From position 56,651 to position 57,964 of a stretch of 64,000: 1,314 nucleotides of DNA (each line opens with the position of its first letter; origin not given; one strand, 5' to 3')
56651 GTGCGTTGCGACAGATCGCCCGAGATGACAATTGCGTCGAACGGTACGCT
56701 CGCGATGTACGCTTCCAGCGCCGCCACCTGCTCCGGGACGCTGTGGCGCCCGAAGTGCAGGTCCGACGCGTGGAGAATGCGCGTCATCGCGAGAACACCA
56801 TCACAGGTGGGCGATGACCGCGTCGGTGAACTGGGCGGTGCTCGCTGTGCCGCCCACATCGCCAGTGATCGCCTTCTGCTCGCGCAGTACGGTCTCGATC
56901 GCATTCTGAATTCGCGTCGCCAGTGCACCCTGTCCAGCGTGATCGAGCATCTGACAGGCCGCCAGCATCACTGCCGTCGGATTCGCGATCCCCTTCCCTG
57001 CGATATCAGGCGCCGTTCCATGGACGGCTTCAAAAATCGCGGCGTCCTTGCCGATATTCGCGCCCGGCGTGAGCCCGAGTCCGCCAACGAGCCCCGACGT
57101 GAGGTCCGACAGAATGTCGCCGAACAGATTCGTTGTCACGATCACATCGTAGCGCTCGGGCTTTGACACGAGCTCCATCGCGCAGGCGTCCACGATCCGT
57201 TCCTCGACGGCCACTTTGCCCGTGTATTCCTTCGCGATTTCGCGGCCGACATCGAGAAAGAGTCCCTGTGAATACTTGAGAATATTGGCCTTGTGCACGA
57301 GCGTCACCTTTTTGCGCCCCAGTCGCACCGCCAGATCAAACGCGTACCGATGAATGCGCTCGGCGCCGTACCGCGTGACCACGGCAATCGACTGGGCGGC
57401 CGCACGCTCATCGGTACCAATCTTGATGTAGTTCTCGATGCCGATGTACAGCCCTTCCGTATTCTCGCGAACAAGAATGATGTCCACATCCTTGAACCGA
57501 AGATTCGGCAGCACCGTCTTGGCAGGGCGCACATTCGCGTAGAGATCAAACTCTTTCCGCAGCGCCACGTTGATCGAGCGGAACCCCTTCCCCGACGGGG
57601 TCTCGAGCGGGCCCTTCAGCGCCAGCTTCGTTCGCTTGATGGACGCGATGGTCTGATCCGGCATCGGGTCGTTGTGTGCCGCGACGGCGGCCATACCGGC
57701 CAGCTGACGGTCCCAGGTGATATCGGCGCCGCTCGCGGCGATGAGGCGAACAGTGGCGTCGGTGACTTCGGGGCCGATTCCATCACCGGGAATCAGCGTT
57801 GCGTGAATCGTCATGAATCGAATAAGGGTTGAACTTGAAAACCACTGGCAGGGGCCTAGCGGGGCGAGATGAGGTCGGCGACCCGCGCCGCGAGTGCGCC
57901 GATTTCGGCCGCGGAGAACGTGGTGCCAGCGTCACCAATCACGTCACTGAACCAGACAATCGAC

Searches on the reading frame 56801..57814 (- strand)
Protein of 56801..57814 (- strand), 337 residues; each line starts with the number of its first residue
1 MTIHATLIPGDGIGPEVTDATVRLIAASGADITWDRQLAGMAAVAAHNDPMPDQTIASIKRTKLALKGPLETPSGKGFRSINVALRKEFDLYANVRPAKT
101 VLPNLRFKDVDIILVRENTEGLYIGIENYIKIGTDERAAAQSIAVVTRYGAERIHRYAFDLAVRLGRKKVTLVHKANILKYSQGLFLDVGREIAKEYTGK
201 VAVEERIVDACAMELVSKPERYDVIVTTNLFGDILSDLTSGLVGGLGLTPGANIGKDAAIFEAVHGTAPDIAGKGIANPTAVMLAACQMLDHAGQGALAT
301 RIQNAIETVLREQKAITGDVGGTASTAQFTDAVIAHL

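Call 76: search_protein_families(library=pfam, proteins=[window:56801-57814:-], max_evalue=0.00001)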
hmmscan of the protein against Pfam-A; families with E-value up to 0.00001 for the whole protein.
window:56801-57814:- (337 aa): 1 family
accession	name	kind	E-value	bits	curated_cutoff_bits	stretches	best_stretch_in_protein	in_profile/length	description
PF00180.25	Iso_dh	-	2.4e-102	343.2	27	1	6-333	3-348/348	Isocitrate/isopropylmalate dehydrogenase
